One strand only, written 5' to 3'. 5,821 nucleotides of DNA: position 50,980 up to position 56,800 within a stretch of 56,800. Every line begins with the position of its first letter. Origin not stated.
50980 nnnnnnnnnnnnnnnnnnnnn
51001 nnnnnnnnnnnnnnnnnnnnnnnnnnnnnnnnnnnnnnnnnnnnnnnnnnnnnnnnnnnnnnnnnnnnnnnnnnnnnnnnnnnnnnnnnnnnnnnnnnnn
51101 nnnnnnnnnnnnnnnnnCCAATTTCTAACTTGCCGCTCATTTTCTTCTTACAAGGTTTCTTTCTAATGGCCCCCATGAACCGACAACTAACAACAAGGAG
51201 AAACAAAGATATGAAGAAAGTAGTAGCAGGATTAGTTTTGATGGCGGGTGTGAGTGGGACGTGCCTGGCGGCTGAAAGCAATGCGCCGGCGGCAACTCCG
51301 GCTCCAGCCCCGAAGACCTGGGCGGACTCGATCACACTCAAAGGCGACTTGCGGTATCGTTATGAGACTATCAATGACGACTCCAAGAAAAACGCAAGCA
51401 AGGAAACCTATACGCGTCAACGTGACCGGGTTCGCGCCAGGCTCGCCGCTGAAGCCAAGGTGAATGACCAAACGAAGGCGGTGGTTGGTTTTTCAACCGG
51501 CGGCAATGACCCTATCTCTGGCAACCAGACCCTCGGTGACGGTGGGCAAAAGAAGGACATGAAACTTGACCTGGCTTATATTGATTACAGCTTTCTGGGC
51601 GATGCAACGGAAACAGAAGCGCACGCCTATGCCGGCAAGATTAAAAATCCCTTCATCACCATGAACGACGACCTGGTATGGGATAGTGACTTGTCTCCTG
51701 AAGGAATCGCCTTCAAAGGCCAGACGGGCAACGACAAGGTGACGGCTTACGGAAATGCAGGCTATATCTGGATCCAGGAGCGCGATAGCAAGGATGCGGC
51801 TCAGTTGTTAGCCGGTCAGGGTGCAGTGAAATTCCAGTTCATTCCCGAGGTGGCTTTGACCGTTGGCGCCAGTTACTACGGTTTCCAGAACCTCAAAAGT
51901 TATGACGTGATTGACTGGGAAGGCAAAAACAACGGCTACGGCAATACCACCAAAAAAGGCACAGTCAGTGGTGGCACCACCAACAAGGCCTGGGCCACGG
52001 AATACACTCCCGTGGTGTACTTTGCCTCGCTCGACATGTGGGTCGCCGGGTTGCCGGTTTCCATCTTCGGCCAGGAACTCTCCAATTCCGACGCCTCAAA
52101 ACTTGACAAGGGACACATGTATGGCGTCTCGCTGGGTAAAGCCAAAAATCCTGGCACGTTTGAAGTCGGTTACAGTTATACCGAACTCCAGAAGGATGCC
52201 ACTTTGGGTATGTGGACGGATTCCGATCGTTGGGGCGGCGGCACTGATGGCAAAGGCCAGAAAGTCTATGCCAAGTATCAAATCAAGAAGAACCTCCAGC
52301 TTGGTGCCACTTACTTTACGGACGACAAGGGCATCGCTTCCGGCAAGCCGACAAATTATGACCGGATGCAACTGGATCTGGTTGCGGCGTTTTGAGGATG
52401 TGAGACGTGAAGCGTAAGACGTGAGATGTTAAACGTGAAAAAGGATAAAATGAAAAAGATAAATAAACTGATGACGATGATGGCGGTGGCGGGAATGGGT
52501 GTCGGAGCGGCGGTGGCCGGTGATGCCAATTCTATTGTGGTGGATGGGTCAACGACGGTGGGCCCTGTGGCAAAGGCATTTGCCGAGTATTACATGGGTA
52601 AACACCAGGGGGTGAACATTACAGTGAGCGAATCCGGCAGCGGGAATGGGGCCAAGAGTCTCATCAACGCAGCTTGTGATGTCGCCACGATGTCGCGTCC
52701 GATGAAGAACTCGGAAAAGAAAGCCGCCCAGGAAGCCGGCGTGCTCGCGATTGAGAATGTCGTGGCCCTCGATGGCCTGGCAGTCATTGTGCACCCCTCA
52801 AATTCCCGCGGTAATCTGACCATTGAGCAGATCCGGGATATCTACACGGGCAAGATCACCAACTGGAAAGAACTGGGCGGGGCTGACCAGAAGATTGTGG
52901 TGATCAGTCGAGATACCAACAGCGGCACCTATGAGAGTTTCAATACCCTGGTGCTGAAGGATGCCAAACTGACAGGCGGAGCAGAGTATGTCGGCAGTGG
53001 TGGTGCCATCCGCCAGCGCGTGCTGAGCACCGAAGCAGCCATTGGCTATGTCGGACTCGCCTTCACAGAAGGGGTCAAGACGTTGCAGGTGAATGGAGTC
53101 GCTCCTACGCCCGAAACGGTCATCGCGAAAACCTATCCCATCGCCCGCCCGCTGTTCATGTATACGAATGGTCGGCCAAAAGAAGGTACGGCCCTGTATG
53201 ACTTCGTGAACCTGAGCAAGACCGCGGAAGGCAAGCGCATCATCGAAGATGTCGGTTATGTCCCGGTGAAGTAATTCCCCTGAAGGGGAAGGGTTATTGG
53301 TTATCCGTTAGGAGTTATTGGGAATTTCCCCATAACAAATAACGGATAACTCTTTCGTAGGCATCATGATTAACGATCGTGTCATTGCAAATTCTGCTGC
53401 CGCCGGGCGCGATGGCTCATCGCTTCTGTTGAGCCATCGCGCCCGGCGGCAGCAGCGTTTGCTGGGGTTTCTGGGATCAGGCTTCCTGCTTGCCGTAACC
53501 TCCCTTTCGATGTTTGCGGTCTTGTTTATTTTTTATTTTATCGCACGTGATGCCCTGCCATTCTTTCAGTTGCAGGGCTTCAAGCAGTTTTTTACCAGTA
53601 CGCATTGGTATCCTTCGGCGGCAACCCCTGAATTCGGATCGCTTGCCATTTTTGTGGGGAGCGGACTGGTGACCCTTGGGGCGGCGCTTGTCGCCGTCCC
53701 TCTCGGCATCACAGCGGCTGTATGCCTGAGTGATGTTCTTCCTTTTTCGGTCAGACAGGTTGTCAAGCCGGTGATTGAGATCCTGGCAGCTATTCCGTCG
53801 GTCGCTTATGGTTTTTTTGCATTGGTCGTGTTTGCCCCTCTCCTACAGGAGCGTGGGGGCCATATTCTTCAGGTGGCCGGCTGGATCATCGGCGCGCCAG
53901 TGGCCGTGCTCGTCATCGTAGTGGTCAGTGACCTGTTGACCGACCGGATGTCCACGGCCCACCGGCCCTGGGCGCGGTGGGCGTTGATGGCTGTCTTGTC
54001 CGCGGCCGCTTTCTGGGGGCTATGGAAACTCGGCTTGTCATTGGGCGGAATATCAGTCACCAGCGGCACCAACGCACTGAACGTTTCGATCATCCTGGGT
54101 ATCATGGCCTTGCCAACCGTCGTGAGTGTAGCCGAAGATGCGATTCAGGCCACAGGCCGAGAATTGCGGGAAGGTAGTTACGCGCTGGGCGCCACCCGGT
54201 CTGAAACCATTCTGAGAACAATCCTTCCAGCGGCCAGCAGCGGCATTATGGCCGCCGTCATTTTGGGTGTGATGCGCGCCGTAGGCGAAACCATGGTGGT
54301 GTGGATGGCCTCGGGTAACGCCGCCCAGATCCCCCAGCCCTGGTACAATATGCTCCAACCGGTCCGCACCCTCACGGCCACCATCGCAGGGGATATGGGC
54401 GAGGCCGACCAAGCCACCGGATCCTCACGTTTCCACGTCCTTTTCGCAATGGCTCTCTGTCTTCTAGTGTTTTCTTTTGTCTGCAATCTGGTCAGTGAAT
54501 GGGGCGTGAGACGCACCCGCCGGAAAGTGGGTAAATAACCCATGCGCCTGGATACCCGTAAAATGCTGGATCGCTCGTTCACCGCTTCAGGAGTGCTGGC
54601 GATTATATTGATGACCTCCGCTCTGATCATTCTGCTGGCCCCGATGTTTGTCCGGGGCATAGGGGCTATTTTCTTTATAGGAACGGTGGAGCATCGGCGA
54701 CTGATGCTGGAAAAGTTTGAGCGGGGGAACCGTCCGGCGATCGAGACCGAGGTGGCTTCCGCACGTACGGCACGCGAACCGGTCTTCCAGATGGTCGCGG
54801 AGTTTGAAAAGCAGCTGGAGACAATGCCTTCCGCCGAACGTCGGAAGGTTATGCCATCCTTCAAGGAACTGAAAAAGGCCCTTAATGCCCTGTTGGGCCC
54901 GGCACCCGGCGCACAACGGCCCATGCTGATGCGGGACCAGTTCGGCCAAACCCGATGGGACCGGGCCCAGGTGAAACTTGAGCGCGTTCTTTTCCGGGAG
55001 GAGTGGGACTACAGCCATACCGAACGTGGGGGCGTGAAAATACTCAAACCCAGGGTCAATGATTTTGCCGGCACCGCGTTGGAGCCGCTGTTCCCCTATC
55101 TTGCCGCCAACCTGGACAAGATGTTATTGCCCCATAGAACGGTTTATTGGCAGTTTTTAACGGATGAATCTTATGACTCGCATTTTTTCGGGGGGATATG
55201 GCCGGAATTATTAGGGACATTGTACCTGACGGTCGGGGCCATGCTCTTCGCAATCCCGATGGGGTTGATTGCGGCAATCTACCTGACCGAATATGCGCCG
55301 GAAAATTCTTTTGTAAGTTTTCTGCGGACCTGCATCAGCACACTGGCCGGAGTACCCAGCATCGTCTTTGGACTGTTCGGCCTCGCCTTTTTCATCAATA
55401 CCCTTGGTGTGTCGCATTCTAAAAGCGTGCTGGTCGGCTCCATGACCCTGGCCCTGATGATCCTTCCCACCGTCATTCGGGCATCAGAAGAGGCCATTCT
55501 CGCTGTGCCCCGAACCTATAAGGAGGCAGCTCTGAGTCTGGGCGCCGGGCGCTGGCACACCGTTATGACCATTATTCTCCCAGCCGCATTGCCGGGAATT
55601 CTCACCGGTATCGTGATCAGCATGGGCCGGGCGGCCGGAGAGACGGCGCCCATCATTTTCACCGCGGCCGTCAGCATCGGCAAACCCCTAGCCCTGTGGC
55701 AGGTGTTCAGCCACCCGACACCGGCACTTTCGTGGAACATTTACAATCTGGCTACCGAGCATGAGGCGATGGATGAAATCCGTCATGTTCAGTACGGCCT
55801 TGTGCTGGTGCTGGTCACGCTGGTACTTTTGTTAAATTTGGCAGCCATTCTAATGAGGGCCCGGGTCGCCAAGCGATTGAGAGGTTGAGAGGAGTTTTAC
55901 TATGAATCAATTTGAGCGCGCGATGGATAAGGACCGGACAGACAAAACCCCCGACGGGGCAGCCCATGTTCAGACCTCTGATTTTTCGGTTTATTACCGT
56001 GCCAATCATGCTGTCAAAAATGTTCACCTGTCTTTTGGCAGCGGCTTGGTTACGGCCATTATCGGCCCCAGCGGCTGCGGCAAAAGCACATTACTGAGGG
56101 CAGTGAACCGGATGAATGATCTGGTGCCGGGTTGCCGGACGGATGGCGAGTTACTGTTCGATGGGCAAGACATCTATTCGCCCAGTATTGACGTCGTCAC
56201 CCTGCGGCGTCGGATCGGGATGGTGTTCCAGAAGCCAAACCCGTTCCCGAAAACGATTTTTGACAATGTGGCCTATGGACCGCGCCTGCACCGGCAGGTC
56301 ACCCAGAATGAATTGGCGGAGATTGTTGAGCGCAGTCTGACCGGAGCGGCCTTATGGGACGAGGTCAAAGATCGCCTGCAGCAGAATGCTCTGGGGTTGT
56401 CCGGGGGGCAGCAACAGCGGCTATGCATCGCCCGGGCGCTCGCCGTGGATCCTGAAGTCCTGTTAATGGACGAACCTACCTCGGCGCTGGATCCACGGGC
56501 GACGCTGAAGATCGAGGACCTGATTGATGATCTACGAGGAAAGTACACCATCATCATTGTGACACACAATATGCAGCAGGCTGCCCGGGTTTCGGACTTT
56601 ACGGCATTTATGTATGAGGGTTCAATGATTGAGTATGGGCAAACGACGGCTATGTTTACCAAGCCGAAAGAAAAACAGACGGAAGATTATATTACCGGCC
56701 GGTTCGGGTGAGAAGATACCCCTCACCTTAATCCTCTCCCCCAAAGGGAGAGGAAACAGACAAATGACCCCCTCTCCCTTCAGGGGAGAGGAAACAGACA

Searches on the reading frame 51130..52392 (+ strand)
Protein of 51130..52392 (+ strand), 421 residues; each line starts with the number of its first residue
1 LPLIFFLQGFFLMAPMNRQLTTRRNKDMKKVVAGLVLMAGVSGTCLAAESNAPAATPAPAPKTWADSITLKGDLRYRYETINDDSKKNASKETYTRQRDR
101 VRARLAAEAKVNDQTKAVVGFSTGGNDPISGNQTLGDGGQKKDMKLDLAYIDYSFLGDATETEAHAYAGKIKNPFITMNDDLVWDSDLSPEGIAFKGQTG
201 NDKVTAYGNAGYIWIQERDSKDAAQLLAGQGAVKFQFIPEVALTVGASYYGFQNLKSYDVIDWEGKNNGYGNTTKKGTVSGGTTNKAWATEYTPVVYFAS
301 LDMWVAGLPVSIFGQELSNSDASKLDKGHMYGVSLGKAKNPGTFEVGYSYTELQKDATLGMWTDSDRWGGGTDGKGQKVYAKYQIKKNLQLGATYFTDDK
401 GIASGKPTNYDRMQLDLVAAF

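Call 6: search_protein_families(library=pfam, proteins=[window:51130-52392:+], max_evalue=0.001)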
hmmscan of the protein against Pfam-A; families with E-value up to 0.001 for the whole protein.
window:51130-52392:+ (421 aa): 2 families
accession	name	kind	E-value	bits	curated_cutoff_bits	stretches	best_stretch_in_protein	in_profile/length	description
PF16930.11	Porin_5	-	2.2e-41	142.5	22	2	93-257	156-330/535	Putative porin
PF05538.17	Campylo_MOMP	-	4.2e-05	23.2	29.6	1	54-153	20-118/421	Campylobacter major outer membrane protein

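Call 85: search_protein_families(library=ncbifam, proteins=[window:51130-52392:+], max_evalue=1e-10)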
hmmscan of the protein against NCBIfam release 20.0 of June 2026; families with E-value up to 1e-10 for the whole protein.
window:51130-52392:+ (421 aa): 0 families

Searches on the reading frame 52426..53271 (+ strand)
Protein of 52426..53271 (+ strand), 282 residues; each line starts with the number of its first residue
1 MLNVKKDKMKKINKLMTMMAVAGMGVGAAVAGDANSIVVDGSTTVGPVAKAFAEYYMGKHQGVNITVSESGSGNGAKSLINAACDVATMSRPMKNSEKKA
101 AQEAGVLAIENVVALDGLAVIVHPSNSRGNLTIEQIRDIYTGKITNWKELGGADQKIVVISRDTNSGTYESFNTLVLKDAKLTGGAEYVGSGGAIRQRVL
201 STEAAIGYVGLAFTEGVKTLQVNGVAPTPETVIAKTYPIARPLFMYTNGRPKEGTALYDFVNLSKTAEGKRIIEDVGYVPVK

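Call 72: search_protein_families(library=pfam, proteins=[window:52426-53271:+], max_evalue=0.00001)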
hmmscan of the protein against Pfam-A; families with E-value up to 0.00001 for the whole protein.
window:52426-53271:+ (282 aa): 4 families
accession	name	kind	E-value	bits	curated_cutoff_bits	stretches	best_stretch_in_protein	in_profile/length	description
PF12849.12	PBP_like_2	-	8.5e-42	144.2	27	1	31-253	4-251/267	PBP superfamily domain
PF12727.12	PBP_like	-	8.6e-14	51.6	27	1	53-211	1-151/193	PBP superfamily domain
PF13531.11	SBP_bac_11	-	7.3e-11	42.7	25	1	39-278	3-226/227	Bacterial extracellular solute-binding protein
PF01547.30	SBP_bac_1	-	2.1e-07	31.7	26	1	42-269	3-305/307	Bacterial extracellular solute-binding protein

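Call 85: search_protein_families(library=ncbifam, proteins=[window:52426-53271:+], max_evalue=1e-10)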
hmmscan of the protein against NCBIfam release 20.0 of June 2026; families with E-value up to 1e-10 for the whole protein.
window:52426-53271:+ (282 aa): 3 families
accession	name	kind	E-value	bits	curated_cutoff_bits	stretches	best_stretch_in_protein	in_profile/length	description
TIGR02136.1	ptsS_2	subfamily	1.1e-80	271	206.6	1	9-281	6-295/295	phosphate ABC transporter substrate-binding protein PstS family protein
TIGR00975.1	3a0107s03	equivalog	3e-13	49.5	205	0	40-175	4-149/315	phosphate ABC transporter substrate-binding protein PstS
TIGR04505.1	PtsS_plasma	equivalog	4e-12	46.2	175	0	138-221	177-271/334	phosphate ABC transporter substrate-binding protein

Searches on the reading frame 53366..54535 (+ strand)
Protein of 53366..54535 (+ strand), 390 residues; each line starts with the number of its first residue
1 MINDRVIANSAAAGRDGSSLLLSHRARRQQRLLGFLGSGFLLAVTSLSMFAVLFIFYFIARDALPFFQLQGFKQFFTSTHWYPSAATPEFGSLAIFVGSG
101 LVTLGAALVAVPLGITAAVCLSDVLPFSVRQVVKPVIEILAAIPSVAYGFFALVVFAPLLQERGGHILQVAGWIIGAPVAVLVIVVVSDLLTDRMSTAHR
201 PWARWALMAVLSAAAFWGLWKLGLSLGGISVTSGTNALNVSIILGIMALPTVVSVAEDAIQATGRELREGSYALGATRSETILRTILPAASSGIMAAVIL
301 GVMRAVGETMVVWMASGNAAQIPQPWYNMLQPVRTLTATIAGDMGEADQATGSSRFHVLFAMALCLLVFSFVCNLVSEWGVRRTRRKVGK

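Call 72: search_protein_families(library=pfam, proteins=[window:53366-54535:+], max_evalue=0.00001)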
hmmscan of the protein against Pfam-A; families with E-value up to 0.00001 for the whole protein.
window:53366-54535:+ (390 aa): 1 family
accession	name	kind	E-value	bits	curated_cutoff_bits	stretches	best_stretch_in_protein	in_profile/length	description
PF00528.27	BPD_transp_1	-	9e-15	55.3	26.4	1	110-385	1-183/184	Binding-protein-dependent transport system inner membrane component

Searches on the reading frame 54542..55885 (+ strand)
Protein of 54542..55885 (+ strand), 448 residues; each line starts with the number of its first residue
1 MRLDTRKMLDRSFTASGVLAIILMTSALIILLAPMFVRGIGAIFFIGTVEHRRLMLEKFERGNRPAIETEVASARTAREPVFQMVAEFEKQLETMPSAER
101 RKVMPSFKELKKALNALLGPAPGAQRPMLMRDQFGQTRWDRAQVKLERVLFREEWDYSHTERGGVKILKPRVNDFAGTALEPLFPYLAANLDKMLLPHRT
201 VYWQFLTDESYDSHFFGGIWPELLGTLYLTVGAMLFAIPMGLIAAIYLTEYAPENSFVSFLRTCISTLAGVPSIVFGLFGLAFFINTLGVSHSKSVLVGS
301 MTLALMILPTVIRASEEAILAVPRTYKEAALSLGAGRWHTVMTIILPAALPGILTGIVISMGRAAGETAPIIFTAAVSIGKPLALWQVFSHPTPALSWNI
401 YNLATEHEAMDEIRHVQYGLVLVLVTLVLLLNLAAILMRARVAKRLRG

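Call 72: search_protein_families(library=pfam, proteins=[window:54542-55885:+], max_evalue=0.00001)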
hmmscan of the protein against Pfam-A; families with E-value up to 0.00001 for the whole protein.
window:54542-55885:+ (448 aa): 1 family
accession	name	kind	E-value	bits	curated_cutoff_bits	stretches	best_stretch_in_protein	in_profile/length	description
PF00528.27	BPD_transp_1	-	8.6e-21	74.9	26.4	1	237-447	1-183/184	Binding-protein-dependent transport system inner membrane component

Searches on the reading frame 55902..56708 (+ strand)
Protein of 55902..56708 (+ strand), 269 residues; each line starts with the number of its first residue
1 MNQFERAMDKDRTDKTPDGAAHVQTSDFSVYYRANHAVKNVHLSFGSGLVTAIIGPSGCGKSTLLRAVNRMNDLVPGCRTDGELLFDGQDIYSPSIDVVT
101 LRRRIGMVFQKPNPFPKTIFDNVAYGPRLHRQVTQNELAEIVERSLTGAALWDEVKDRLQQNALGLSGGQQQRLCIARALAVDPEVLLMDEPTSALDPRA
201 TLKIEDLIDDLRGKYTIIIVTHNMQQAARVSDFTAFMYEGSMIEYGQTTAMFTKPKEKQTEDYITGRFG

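Call 72: search_protein_families(library=pfam, proteins=[window:55902-56708:+], max_evalue=0.00001)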
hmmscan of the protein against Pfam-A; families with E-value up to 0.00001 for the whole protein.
window:55902-56708:+ (269 aa): 3 families
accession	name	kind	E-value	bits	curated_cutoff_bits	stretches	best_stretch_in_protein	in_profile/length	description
PF00005.33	ABC_tran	-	4.4e-32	112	25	1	38-194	1-137/137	ABC transporter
PF13304.12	AAA_21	-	6.7e-15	56.4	27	1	133-224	218-300/304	AAA domain, putative AbiEii toxin, Type IV TA system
PF02463.25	SMC_N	-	1.4e-08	34.9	40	0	165-235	136-210/220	RecF/RecN/SMC N terminal domain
